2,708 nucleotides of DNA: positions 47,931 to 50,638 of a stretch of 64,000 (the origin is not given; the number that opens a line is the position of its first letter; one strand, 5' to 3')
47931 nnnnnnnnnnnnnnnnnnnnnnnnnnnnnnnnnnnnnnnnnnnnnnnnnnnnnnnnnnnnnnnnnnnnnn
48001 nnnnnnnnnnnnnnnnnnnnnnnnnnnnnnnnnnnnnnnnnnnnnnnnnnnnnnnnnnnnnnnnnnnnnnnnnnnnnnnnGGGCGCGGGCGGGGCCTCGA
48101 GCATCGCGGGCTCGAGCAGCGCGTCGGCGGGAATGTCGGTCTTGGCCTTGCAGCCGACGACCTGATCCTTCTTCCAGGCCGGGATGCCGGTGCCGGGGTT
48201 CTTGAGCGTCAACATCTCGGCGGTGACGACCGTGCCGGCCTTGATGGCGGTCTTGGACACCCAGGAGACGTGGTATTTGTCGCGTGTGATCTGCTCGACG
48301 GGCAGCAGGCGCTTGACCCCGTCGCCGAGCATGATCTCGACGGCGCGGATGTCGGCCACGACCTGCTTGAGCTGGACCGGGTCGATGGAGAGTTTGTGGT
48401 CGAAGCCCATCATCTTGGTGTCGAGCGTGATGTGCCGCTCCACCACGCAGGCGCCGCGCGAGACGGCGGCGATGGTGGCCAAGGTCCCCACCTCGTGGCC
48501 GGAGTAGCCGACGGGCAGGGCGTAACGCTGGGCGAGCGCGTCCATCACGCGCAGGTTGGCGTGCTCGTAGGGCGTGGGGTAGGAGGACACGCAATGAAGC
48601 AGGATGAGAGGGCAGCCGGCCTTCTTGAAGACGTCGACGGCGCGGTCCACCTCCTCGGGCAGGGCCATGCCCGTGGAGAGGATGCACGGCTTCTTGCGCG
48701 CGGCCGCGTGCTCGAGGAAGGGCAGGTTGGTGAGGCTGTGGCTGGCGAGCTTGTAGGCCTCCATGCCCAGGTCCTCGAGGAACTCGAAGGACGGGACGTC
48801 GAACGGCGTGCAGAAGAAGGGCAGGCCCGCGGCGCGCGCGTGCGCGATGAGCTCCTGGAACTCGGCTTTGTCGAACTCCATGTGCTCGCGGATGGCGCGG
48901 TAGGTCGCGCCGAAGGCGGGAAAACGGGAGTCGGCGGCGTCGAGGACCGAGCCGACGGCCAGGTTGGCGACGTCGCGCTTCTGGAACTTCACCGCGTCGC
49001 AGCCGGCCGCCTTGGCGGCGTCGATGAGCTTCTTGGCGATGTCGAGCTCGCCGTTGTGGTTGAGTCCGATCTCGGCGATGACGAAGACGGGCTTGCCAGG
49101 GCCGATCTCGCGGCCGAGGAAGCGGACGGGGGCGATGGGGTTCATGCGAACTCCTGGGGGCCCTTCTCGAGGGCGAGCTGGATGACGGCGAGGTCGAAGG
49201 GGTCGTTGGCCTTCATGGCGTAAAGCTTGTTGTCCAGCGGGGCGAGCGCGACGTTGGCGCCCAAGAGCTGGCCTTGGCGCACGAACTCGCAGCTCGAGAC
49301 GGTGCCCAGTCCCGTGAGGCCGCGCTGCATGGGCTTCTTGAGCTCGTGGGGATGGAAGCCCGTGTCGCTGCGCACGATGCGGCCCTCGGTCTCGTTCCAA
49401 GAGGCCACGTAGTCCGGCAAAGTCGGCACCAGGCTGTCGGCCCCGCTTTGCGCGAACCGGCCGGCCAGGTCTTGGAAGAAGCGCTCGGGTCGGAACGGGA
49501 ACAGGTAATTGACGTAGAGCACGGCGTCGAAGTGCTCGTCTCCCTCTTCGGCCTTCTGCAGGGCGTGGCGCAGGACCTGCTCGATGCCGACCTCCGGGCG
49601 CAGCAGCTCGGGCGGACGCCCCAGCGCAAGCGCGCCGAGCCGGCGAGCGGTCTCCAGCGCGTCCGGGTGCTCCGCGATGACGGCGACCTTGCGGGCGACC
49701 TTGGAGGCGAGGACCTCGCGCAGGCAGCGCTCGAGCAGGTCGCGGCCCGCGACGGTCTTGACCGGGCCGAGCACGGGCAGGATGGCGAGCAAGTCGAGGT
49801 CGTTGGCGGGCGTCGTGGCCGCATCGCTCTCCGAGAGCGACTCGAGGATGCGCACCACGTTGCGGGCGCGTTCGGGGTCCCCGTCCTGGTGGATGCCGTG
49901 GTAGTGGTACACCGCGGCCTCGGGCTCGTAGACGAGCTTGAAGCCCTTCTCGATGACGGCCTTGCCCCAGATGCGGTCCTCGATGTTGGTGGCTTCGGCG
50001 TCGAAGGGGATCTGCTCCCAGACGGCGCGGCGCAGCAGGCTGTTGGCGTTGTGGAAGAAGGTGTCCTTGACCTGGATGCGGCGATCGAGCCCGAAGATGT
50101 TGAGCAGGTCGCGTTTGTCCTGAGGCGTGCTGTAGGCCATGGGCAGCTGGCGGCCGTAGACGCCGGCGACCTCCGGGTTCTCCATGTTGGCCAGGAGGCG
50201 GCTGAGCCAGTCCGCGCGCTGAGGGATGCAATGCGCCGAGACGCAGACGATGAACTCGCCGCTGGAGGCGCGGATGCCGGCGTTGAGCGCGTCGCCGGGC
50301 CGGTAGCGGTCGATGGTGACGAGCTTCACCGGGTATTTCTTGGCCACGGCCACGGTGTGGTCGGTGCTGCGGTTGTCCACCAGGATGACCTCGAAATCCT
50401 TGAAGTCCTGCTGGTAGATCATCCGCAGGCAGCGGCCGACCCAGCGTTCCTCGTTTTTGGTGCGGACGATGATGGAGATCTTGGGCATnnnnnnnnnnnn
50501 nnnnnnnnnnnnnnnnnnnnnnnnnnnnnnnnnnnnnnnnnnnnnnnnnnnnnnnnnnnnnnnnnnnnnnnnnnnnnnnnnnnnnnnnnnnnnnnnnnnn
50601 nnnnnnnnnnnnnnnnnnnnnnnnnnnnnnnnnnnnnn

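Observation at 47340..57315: Two nonulosonic-acid synthase/CMP-transferase fusion proteins with swapped domain order in one operon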

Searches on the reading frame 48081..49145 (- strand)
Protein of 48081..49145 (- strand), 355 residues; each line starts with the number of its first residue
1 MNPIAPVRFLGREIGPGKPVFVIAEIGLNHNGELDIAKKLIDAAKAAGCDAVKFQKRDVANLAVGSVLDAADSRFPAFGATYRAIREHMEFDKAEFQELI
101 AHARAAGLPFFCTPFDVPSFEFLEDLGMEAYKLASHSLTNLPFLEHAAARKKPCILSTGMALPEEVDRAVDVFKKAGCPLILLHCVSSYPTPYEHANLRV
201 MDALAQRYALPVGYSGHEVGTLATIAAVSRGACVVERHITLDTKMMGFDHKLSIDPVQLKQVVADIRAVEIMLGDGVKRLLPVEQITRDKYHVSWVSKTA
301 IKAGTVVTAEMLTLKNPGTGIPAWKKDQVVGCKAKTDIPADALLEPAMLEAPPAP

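Call 24: search_solved_structures(query=window:48081-49145:-, max_evalue=1e-20, show_alignments=4)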
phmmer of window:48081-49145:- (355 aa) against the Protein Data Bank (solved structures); distinct sequences matched with E-value up to 1e-20: 8.
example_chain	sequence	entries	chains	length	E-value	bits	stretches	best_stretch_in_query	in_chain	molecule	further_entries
6ncs_A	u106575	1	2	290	2.8e-51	178.1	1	13-277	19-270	N-acetylneuraminic acid (Sialic acid) synthetase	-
8h2c_A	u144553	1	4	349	9.5e-43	150.1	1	16-343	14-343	Pseudaminic acid synthase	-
1vli_A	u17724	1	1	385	1.8e-41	145.9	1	7-285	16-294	Spore coat polysaccharide biosynthesis protein spsE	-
1xuu_A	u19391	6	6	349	3.1e-41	145.1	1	11-321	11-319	polysialic acid capsule biosynthesis protein SiaC | N-acetylneuraminate synthase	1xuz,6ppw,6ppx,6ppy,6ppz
4ipj_A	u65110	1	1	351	3.2e-41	145.1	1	11-321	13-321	Polysialic acid capsule biosynthesis protein SiaC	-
4ipi_A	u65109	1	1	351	6e-41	144.2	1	11-321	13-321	Polysialic acid capsule biosynthesis protein SiaC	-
2wqp_A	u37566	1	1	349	7.7e-40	140.5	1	11-321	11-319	POLYSIALIC ACID CAPSULE BIOSYNTHESIS PROTEIN SIAC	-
3g8r_A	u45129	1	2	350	7e-37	130.8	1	17-350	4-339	Probable spore coat polysaccharide biosynthesis protein E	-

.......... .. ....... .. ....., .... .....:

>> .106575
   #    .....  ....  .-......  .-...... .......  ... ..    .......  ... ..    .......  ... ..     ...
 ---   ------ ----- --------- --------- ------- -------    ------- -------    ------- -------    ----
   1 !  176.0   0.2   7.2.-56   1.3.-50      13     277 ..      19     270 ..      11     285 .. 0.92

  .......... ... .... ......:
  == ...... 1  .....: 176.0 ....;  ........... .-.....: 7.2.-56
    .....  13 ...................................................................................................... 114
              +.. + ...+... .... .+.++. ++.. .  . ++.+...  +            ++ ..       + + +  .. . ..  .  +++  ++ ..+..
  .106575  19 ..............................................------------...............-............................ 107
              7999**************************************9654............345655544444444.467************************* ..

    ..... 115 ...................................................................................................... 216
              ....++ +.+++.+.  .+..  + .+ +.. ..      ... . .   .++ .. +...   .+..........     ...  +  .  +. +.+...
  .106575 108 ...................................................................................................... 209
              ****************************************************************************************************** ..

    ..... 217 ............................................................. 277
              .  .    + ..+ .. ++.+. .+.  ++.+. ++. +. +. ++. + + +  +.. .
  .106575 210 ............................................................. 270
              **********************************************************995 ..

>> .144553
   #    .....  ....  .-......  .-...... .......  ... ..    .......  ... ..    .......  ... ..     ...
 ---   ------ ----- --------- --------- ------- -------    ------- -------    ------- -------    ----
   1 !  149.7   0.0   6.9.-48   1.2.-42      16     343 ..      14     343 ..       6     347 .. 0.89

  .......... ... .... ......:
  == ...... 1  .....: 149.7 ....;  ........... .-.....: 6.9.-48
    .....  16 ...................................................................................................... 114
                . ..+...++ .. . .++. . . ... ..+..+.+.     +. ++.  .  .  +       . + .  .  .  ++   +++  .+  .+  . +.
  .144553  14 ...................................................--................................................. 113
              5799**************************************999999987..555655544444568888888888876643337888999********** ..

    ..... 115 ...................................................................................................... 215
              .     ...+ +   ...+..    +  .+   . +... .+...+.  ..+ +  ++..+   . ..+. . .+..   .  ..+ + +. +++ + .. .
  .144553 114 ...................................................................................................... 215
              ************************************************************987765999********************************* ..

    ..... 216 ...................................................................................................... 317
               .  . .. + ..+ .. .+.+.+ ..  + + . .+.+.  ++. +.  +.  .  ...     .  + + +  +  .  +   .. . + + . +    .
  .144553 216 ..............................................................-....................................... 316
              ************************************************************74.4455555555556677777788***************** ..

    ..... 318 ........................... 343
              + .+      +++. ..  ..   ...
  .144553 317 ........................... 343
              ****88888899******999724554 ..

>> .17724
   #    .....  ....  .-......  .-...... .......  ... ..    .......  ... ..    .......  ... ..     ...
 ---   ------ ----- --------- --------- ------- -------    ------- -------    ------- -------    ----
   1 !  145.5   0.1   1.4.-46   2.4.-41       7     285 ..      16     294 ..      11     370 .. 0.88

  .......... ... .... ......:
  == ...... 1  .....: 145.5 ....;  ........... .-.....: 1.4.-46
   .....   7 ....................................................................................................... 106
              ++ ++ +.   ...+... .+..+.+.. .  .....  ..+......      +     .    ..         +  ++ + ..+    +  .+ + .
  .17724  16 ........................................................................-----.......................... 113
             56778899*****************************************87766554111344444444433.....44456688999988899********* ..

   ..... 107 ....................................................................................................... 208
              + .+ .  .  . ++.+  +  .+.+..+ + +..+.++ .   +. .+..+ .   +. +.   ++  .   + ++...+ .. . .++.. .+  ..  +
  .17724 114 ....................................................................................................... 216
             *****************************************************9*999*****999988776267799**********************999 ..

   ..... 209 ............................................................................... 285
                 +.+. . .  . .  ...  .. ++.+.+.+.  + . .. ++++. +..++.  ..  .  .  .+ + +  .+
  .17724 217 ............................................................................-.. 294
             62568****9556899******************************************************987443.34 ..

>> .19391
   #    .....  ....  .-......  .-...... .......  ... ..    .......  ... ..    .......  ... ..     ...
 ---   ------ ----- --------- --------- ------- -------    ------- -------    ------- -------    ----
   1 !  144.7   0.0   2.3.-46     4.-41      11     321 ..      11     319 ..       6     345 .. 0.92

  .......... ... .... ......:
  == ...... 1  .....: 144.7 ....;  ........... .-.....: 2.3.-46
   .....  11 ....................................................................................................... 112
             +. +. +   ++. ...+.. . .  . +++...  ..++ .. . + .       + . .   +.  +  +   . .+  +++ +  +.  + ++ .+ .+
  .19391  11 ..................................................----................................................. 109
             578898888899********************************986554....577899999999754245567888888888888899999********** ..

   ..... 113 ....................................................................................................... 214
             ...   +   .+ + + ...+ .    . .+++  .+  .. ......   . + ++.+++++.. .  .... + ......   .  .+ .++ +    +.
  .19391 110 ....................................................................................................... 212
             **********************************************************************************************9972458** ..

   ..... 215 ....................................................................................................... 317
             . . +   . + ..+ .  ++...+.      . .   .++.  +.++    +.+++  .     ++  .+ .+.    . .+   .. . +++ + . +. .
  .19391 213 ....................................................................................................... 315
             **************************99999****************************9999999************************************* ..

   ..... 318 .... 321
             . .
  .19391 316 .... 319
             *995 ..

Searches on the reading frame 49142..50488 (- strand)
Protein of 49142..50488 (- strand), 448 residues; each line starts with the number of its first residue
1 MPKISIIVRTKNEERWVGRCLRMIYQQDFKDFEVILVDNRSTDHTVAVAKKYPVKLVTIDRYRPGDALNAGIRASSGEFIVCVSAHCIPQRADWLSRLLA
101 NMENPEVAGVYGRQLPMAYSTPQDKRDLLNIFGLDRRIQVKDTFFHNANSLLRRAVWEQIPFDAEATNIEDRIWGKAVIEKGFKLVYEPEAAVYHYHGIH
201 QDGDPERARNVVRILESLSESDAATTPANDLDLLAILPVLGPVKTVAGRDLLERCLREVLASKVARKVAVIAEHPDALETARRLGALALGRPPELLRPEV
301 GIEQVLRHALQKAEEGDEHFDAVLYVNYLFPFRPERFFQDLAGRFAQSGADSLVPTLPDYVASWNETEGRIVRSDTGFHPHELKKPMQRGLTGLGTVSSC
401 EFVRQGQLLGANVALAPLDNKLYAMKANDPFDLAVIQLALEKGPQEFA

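Call 8: search_protein_families(library=pfam, proteins=[window:49142-50488:-], max_evalue=0.001)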
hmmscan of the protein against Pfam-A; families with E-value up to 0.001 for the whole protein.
window:49142-50488:- (448 aa): 3 families
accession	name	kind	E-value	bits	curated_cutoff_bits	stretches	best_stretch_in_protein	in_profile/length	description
PF00535.33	Glycos_transf_2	-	3.3e-27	95.9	23.3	1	5-158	1-165/168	Glycosyl transferase family 2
PF13641.12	Glyco_tranf_2_3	-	2.6e-13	51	27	1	2-198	1-214/230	Glycosyltransferase like family 2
PF12804.13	NTP_transf_3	-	5.2e-08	33.7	27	1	246-357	21-123/160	MobA-like NTP transferase domain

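Call 10: search_protein_families(library=ncbifam, proteins=[window:49142-50488:-], max_evalue=0.00001)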
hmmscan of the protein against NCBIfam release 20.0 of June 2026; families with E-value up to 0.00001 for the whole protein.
window:49142-50488:- (448 aa): 11 families
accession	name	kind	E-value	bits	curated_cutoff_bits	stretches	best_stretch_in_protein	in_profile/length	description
TIGR03965.1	mycofact_glyco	equivalog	1.8e-16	60.1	280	1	2-197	74-282/467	mycofactocin biosynthesis glycosyltransferase MftF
NF041875.1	EPS_EpsD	equivalog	3.1e-12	46.5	370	1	4-197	1-208/325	exopolysaccharide biosynthesis glycosyltransferase EpsD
TIGR04283.1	glyco_like_mftF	equivalog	3.6e-11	43.1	182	1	4-111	1-107/221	TIGR04283 family arsenosugar biosynthesis glycosyltransferase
TIGR03937.1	PgaC_IcaA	equivalog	2e-09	36.9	422.3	1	2-112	45-161/407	poly-beta-1,6-N-acetyl-D-glucosamine synthase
NF007482.0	PRK10073.1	equivalog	7.5e-09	35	423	1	2-84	6-93/334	glycosyltransferase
NF050050.1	ProtGlycPglI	equivalog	2.1e-08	33.9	500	1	1-82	1-89/306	GalNAc(5)-diNAcBac-PP-undecaprenol beta-1,3-glucosyltransferase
NF010496.0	PRK13915.1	equivalog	3.2e-07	29.7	262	1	3-115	32-159/307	glucosyl-3-phosphoglycerate synthase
TIGR03469.1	HpnB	hypoth_equivalog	6.1e-07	28.8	379.25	1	2-58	44-101/386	hopene-associated glycosyltransferase HpnB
NF053739.1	GlytfEpsEBac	equivalog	1.4e-06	27.5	450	1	2-55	1-54/265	glycosyltransferase EpsE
NF038299.1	EPS_HpsN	equivalog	2.7e-06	26.6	425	1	2-115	1-120/317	hormogonium polysaccharide biosynthesis glycosyltransferase HpsN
TIGR03111.1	glyc2_xrt_Gpos1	hypoth_equivalog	6.2e-06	25.3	363.95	1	1-115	48-170/439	TIGR03111 family XrtG-associated glycosyltransferase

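Call 50: search_solved_structures(query=window:49142-50488:-, max_evalue=0.01)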
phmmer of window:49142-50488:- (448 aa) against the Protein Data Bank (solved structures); distinct sequences matched with E-value up to 0.01: 16.
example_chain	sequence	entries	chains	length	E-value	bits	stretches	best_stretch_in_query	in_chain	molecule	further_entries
6p61_A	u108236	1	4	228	1.2e-10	43.9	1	2-96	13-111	Glycosyltransferase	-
6yv7_B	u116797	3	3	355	2.3e-09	39.7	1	2-191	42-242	Glycosyl transferase, family 2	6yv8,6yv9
6yv7_A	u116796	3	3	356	2.3e-09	39.7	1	2-191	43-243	Glycosyl transferase, family 2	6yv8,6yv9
5hea_A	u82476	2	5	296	1.8e-08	36.8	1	4-86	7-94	Putative glycosyltransferase (GalT1)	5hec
5tze_C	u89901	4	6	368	7.6e-08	34.7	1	3-85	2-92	Glycosyl transferase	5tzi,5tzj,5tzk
5tz8_A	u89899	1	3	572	1.7e-07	33.6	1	3-85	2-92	Glycosyl transferase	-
3bcv_A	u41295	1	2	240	4.5e-07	32.2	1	1-82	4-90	Putative glycosyltransferase protein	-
9omh_A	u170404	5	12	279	1.5e-05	27.1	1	4-86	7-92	Glycosyltransferase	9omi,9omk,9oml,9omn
9omj_A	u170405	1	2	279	1.6e-05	27.1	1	4-86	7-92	Glycosyltransferase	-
9omm_A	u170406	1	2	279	2.2e-05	26.6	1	4-86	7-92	Glycosyltransferase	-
8vh7_A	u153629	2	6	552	0.00055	22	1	2-118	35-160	Heparosan synthase B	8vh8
8viw_A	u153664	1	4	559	0.00056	22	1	2-118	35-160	Heparosan synthase B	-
2z87_A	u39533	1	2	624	0.0013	20.8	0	2-79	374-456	Chondroitin synthase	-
2z86_A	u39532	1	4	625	0.0013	20.8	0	2-79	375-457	Chondroitin synthase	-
1h7l_A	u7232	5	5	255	0.0015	20.6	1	2-52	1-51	SPORE COAT POLYSACCHARIDE BIOSYNTHESIS PROTEIN SPSA | PROTEIN (SPORE COAT POLYSACCHARIDE BIOSYNTHESIS PROTEIN SPSA)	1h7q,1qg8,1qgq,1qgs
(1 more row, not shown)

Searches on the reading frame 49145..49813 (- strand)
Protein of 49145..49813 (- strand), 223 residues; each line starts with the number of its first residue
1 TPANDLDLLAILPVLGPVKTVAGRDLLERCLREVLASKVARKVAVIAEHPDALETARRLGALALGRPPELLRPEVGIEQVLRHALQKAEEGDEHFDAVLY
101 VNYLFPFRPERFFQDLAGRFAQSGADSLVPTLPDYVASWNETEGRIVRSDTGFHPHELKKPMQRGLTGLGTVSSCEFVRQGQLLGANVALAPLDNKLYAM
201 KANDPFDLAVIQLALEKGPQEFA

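Call 76: search_protein_families(library=pfam, proteins=[window:49145-49813:-], max_evalue=1)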
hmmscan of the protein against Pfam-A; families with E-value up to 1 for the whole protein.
window:49145-49813:- (223 aa): 1 family
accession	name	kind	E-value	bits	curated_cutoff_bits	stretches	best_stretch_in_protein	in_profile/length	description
PF12804.13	NTP_transf_3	-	9.4e-05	23.1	27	1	21-132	21-123/160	MobA-like NTP transferase domain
